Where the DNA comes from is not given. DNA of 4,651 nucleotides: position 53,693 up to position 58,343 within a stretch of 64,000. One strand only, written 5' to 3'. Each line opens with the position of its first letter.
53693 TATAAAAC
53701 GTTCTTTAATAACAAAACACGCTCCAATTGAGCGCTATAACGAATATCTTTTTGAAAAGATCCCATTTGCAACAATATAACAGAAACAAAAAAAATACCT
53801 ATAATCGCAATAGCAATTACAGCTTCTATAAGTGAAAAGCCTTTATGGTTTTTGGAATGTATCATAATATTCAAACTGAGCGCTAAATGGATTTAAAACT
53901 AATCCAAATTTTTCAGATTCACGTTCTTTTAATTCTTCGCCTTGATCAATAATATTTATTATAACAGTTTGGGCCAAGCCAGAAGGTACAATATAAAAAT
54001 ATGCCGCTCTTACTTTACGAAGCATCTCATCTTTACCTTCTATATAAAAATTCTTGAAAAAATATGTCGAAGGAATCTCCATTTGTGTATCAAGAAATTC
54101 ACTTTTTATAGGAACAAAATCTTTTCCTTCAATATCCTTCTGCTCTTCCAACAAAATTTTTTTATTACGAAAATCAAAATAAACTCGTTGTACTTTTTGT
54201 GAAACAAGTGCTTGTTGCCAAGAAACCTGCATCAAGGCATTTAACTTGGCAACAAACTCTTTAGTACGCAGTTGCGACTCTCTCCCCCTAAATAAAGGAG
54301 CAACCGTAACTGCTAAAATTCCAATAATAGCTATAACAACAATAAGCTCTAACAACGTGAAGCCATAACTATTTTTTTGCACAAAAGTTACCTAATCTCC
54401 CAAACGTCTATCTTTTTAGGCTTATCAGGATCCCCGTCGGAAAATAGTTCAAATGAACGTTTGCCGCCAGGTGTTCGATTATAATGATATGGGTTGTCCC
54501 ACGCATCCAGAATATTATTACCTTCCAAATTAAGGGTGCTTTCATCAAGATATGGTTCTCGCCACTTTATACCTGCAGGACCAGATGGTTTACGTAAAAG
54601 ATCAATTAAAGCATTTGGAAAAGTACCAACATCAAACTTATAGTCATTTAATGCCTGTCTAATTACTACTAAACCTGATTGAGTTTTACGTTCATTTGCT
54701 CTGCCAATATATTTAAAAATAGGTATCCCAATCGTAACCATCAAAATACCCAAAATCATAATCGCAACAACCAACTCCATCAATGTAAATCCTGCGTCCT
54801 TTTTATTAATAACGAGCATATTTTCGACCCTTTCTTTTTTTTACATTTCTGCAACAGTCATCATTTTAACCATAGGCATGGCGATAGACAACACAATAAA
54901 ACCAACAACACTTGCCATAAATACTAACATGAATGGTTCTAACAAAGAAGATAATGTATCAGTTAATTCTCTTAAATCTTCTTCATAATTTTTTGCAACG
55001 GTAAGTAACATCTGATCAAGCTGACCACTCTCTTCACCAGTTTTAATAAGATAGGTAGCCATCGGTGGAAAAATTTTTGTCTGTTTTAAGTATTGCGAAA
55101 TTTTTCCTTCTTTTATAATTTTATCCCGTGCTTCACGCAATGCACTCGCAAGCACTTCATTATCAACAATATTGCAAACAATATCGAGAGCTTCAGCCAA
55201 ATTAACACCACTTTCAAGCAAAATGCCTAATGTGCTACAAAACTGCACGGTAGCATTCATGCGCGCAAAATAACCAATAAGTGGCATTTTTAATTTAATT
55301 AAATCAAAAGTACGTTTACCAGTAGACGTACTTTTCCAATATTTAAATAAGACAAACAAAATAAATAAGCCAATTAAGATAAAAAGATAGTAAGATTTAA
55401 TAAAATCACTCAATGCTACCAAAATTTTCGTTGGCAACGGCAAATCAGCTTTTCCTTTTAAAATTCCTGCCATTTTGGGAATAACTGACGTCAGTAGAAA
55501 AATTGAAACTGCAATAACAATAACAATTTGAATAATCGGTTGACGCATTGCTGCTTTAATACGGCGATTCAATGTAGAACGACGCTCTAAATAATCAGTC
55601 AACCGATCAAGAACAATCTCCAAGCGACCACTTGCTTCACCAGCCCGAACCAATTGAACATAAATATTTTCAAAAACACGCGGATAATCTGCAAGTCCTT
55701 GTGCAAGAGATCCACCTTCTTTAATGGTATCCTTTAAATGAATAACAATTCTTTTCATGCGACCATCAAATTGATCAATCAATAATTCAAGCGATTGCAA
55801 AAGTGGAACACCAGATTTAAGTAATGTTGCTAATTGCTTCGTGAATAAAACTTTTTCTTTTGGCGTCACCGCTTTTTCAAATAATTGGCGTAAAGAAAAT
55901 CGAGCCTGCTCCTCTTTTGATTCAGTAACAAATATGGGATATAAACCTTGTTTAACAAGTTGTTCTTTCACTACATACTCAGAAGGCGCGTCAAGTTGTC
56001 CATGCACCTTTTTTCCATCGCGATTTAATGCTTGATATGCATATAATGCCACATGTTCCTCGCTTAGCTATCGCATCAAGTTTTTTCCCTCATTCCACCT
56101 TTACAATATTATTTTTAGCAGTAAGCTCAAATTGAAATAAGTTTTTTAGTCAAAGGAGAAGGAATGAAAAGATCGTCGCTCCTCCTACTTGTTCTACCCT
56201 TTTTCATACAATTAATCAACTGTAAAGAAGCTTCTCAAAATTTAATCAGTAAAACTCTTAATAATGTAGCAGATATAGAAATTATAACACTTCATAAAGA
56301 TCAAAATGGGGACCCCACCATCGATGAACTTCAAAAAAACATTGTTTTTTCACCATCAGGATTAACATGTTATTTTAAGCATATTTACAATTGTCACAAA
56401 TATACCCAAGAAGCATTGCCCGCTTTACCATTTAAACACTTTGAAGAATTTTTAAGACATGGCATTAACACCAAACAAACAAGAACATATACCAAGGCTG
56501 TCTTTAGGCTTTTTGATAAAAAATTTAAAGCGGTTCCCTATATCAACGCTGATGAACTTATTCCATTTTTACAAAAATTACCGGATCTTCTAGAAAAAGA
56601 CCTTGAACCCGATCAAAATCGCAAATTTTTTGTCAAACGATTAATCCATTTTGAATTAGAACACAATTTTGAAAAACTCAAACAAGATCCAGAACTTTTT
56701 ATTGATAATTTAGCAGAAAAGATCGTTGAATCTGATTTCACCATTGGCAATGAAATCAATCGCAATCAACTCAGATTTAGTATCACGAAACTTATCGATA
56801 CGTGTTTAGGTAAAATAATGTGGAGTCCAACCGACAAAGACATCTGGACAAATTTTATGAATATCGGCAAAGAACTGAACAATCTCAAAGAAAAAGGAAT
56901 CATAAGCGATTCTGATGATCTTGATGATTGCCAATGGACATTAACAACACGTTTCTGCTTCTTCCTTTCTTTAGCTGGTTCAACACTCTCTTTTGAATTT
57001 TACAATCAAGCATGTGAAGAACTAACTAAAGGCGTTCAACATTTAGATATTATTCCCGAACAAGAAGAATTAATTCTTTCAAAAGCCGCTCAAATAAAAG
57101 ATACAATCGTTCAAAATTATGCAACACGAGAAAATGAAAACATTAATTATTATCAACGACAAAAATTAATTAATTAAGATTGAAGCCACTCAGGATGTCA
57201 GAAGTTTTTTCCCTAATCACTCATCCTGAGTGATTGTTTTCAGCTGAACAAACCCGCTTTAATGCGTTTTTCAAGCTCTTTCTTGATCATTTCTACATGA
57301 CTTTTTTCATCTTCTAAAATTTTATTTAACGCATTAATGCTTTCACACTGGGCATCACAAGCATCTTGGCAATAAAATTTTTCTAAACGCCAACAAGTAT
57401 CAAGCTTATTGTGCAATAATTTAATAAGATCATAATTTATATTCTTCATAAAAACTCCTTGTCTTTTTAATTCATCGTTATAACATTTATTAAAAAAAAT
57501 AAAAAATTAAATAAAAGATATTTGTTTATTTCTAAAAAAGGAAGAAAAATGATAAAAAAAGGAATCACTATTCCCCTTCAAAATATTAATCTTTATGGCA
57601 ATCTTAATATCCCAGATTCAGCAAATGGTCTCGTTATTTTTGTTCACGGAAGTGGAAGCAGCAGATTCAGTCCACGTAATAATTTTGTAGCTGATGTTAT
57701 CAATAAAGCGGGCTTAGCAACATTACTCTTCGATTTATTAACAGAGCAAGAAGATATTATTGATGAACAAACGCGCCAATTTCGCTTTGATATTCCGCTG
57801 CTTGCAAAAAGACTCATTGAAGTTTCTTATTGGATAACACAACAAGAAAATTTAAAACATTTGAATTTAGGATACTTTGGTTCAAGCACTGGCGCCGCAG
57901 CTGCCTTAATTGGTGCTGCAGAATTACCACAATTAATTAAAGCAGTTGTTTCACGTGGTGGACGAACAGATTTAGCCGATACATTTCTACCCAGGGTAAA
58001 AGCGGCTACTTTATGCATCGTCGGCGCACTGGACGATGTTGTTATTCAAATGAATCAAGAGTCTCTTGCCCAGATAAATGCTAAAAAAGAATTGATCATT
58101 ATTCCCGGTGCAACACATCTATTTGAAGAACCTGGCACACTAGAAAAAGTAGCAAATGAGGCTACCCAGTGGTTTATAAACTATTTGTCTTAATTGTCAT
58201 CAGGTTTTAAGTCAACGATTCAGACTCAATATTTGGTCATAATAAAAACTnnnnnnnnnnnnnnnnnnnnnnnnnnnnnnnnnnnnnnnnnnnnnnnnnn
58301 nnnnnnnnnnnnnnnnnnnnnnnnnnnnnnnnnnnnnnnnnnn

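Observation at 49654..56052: gspF-G-H-I-J-K operon that ends in an MCE/MlaD gene and lacks gspC/D/E/L/M in cis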

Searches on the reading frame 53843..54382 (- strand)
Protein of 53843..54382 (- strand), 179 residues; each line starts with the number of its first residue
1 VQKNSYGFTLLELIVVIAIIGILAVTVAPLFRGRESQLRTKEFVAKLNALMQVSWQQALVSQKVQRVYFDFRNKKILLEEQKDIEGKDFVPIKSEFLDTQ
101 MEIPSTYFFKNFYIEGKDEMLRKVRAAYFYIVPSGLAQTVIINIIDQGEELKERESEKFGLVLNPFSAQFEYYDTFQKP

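Call 3: search_protein_families(library=pfam, proteins=[window:53843-54382:-], max_evalue=0.1)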
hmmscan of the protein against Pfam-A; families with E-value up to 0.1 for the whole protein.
window:53843-54382:- (179 aa): 1 family
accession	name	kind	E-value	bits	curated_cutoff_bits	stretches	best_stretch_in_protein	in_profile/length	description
PF07963.17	N_methyl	-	2.3e-08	33.7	21.2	1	3-27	2-26/27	Prokaryotic N-terminal methylation motif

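Call 4: search_protein_families(library=ncbifam, proteins=[window:53843-54382:-], max_evalue=0.1)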
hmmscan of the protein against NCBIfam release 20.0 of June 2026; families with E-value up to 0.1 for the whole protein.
window:53843-54382:- (179 aa): 16 families
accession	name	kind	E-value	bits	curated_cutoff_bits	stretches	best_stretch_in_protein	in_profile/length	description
NF040982.1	ComGD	equivalog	1e-09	38.9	70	1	7-88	3-85/139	competence type IV pilus minor pilin ComGD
TIGR01708.2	typeII_sec_gspH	equivalog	1.3e-08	35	80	1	6-77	2-73/169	type II secretion system minor pseudopilin GspH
TIGR01710.1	typeII_sec_gspG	equivalog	1.3e-07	31.7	88.85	1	7-52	2-47/134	type II secretion system major pseudopilin GspG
NF041775.1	typeIV_PilA_Myxo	equivalog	4e-07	30.2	400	1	5-73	10-74/214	type IV pilin protein PilA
TIGR02532.1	IV_pilin_GFxxxE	domain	5.2e-07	29.2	16.3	1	7-27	3-23/24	prepilin-type N-terminal cleavage/methylation domain-containing protein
NF007862.0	PRK10574.1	equivalog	0.00038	20.6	138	1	4-31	3-30/145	prepilin peptidase-dependent pilin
NF040999.1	pilin_ComGC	equivalog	0.00049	20.2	75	1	7-41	3-37/84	competence type IV pilus major pilin ComGC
NF047827.1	T3SSXpsH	equivalog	0.00063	19.6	160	1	7-76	2-71/145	type II secretion system protein XpsH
NF007800.0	PRK10506.1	equivalog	0.0012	18.7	158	1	3-66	6-69/163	prepilin peptidase-dependent protein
TIGR02596.1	TIGR02596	subfamily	0.0019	18.3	70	1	8-49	1-39/196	Verru_Chthon cassette protein D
NF041013.1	T4P_ComGE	equivalog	0.0028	17.7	49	1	3-41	1-40/83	competence type IV pilus minor pilin ComGE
TIGR01711.1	gspJ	equivalog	0.0065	16.3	64.85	1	7-51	2-47/192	type II secretion system minor pseudopilin GspJ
NF007848.0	PRK10557.1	equivalog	0.014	14.7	120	1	1-66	6-69/192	prepilin peptidase-dependent protein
TIGR01707.1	gspI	equivalog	0.021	15.3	44.35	1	7-30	1-24/101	type II secretion system minor pseudopilin GspI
NF041002.1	pilin_ComGF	equivalog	0.058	13.6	80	0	7-67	3-59/139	competence type IV pilus minor pilin ComGF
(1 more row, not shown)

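Call 62: search_solved_structures(query=A5, max_evalue=10)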
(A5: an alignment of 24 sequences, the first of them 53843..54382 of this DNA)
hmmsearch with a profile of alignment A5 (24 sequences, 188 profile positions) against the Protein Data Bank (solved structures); distinct sequences matched with E-value up to 10: 53.
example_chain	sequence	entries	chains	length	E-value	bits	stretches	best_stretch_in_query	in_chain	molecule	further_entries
7tgg_A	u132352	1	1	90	1.1e-10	44.7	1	2-59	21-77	Geopilin domain 1 protein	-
9egp_A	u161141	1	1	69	1.7e-10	44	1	1-41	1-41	Geopilin domain 1 protein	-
5wda_A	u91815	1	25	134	3.3e-10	43.1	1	11-53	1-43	General secretion pathway protein G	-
8tj2_C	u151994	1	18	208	4.3e-09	39.4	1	11-56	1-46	Type IV major pilin protein PilA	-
6xxd_A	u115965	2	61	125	1.3e-08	37.9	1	11-57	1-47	PilA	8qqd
9laa_A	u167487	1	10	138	2.2e-08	37.1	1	4-39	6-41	Type IV pilin protein PilA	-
2m7g_A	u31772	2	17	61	2.4e-08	37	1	11-61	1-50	Geopilin domain 1 protein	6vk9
8tum_e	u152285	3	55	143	4.7e-08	36.1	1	11-55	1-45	Type IV major pilin protein PilA | Pilin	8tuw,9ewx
1oqw_A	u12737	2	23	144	5.6e-08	35.8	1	11-60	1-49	Fimbrial protein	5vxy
9lab_B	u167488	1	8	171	4.7e-07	32.8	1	6-40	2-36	MSHA major pilin subunit MshA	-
8tob_GA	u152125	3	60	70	8.4e-07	32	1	12-53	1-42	Fimbrial protein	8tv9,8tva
5kua_A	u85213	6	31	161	1.2e-06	31.4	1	11-47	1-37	pilin | Neisseria meningitidis PilE variant SB-GATDH | Neisseria meningitidis PilE, SB-DATDH variant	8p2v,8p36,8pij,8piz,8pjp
8p3b_A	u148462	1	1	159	1.3e-06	31.4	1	11-47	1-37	Fimbrial protein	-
2hi2_A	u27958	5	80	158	1.5e-06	31.1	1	11-47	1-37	Fimbrial protein | PilA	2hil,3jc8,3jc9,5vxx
1ay2_A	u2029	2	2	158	1.5e-06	31.1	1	11-47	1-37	TYPE 4 PILIN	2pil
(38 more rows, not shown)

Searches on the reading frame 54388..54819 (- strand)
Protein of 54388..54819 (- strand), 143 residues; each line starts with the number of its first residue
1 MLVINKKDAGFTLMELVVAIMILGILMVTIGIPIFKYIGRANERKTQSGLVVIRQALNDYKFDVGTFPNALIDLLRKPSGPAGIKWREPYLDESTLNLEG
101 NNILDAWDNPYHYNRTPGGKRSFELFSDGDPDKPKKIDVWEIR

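Call 3: search_protein_families(library=pfam, proteins=[window:54388-54819:-], max_evalue=0.1)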
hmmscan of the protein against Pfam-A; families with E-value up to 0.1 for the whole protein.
window:54388-54819:- (143 aa): 2 families
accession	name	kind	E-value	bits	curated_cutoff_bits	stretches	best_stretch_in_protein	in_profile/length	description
PF08334.16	T2SSG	-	3.5e-13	50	21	1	34-134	2-96/108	Type II secretion system (T2SS), protein G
PF07963.17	N_methyl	-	4.9e-08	32.7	21.2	1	6-29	2-25/27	Prokaryotic N-terminal methylation motif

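Call 4: search_protein_families(library=ncbifam, proteins=[window:54388-54819:-], max_evalue=0.1)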
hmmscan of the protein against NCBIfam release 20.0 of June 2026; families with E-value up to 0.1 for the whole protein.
window:54388-54819:- (143 aa): 14 families
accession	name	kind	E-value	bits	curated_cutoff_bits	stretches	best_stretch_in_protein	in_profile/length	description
TIGR01710.1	typeII_sec_gspG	equivalog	3.4e-20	72.4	88.85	1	10-134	2-121/134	type II secretion system major pseudopilin GspG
TIGR02532.1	IV_pilin_GFxxxE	domain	4.6e-06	26.2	16.3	1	9-28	2-21/24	prepilin-type N-terminal cleavage/methylation domain-containing protein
NF007862.0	PRK10574.1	equivalog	4.2e-05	23.7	138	1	6-56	2-52/145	prepilin peptidase-dependent pilin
NF041013.1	T4P_ComGE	equivalog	0.00011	22.2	49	1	9-61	4-57/83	competence type IV pilus minor pilin ComGE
NF041775.1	typeIV_PilA_Myxo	equivalog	0.00089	19.3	400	1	5-48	7-50/214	type IV pilin protein PilA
NF038303.1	EPS_HpsB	equivalog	0.0043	17.1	150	1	8-31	2-25/211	hormogonium polysaccharide secretion pseudopilin HpsB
NF007800.0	PRK10506.1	equivalog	0.0062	16.4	158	1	5-29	5-29/163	prepilin peptidase-dependent protein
NF040999.1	pilin_ComGC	equivalog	0.0084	16.3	75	1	9-49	2-41/84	competence type IV pilus major pilin ComGC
TIGR01708.2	typeII_sec_gspH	equivalog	0.02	14.9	80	1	9-28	2-21/169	type II secretion system minor pseudopilin GspH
TIGR02599.1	TIGR02599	subfamily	0.035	13.3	256.5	1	10-30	1-21/361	Verru_Chthon cassette protein C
NF041002.1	pilin_ComGF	equivalog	0.058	13.6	80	1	9-45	2-37/139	competence type IV pilus minor pilin ComGF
NF038304.1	EPS_HpsC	equivalog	0.062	12.9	200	1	5-29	17-40/318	hormogonium polysaccharide secretion pseudopilin HpsC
NF007848.0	PRK10557.1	equivalog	0.083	12.2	120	1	5-30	7-32/192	prepilin peptidase-dependent protein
TIGR01711.1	gspJ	equivalog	0.099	12.4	64.85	0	9-29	1-21/192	type II secretion system minor pseudopilin GspJ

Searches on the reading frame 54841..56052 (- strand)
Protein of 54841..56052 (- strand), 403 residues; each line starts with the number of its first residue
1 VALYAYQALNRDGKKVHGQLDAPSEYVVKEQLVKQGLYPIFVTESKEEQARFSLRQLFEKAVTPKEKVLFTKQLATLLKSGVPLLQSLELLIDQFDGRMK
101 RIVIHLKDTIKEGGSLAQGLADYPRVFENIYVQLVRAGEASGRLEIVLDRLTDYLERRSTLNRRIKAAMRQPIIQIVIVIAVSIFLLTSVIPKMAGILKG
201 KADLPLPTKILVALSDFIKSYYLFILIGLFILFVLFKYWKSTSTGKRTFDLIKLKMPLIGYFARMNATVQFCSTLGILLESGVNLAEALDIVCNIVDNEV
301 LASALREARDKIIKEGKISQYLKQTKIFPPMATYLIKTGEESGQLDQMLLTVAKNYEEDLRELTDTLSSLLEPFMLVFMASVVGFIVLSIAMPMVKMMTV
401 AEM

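Call 3: search_protein_families(library=pfam, proteins=[window:54841-56052:-], max_evalue=0.1)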
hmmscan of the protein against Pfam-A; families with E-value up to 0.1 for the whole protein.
window:54841-56052:- (403 aa): 2 families
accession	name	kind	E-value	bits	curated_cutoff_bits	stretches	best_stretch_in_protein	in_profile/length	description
PF00482.28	T2SSF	-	1.9e-57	193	25.2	2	70-192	1-125/125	Type II secretion system (T2SS), protein F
PF05545.16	FixQ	-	0.019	15.3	29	1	213-250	5-39/49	Cbb3-type cytochrome oxidase component FixQ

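Call 4: search_protein_families(library=ncbifam, proteins=[window:54841-56052:-], max_evalue=0.1)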
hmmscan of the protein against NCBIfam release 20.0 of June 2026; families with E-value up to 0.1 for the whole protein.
window:54841-56052:- (403 aa): 7 families
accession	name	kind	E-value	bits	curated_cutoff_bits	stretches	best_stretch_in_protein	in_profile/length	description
TIGR02120.1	GspF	equivalog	2e-110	369.8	424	1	4-398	1-398/401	type II secretion system inner membrane protein GspF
NF052607.1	T4PiliAsmPilCThrm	equivalog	4.9e-94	315.7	700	1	1-399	1-402/406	type IV pilus assembly protein PilC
NF052606.1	T4PiliAsmPilCMyx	equivalog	4.8e-84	282.6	700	1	2-398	20-415/419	type IV pilus assembly protein PilC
NF047826.1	T3SSXpsF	equivalog_domain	7.9e-77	258.7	650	1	1-397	1-400/405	type II secretion system protein XpsF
NF007861.0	PRK10573.1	equivalog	4.3e-74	250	401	1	2-399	5-396/401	protein transport protein HofC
NF041012.2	T4P_ComGB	equivalog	5.2e-37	127.9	240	1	65-398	1-331/332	competence type IV pilus assembly protein ComGB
NF045849.1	ICE_MMCAP2_0565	equivalog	0.013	15.1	40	0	224-260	26-62/80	Mbov_0395 family pilin-like conjugal transfer protein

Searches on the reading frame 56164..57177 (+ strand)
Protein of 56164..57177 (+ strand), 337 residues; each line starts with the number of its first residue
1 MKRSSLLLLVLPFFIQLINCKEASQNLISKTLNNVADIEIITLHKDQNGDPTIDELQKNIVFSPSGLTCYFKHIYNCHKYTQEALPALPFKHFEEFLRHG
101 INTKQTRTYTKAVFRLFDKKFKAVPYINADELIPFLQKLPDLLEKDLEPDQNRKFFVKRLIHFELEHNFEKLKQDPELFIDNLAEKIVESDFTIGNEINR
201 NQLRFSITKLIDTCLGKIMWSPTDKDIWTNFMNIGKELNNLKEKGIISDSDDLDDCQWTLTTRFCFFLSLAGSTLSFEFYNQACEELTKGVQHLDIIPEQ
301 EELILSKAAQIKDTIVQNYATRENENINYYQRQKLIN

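Call 3: search_protein_families(library=pfam, proteins=[window:56164-57177:+], max_evalue=0.1)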
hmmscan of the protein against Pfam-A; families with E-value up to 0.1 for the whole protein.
window:56164-57177:+ (337 aa): 0 families

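Call 4: search_protein_families(library=ncbifam, proteins=[window:56164-57177:+], max_evalue=0.1)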
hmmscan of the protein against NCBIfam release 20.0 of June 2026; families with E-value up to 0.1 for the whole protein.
window:56164-57177:+ (337 aa): 0 families

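Call 63: search_solved_structures(query=A6, max_evalue=10)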
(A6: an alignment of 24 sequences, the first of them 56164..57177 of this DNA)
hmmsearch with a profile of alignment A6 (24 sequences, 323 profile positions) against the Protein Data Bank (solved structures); distinct sequences matched with E-value up to 10: 2.
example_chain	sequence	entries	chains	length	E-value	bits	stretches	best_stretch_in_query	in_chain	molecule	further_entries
2yxh_A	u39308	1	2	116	0.05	15.8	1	97-154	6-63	MazG-related protein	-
8fjg_A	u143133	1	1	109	0.081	15.2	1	114-183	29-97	H12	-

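Call 84: search_protein_families(library=pfam, alignment_id=A6, max_evalue=0.05)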
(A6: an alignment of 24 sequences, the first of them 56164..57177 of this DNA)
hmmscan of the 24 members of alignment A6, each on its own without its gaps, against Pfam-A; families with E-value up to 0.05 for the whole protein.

A. member 1, window:56164-57177:+ (337 aa): 0 families

B. families by the number of members that match (of 24 scanned): 12 families
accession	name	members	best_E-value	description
PF12828.12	PXB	2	0.0034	PX-associated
PF17452.7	YnfE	1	0.0017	Uncharacterized YnfE-like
PF12783.13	Sec7-like_HUS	1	0.0036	Mon2/Sec7/BIG1-like, HUS domain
PF22037.2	PSD13_N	1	0.0067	PSD13 N-terminal repeats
PF15059.11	Speriolin_C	1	0.0078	Speriolin C-terminus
PF24993.1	GNC1_N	1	0.012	Stalled ribosome sensor GCN1 N-terminal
PF02270.21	TFIIF_beta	1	0.018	TFIIF, beta subunit HTH domain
PF01937.24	ARMT1-like_dom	1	0.024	Damage-control phosphatase ARMT1-like domain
PF22499.1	DUF6990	1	0.024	Family of unknown function (DUF6990)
PF02847.23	MA3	1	0.026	MA3 domain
PF02503.22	PP_kinase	1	0.029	Polyphosphate kinase middle domain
PF14225.11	MOR2-PAG1_C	1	0.049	Cell morphogenesis C-terminal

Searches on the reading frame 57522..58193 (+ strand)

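Call 9: search_protein_families(library=pfam, proteins=[window:57522-58193:+], max_evalue=0.001)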
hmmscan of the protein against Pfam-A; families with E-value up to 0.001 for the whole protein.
window:57522-58193:+ (223 aa): 2 families
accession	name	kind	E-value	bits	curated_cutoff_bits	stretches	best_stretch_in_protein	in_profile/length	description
PF01738.24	DLH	-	1.5e-05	25.2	21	1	35-207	14-194/217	Dienelactone hydrolase family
PF00326.27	Peptidase_S9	-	0.00019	21.5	22.6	0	99-154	49-104/213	Prolyl oligopeptidase family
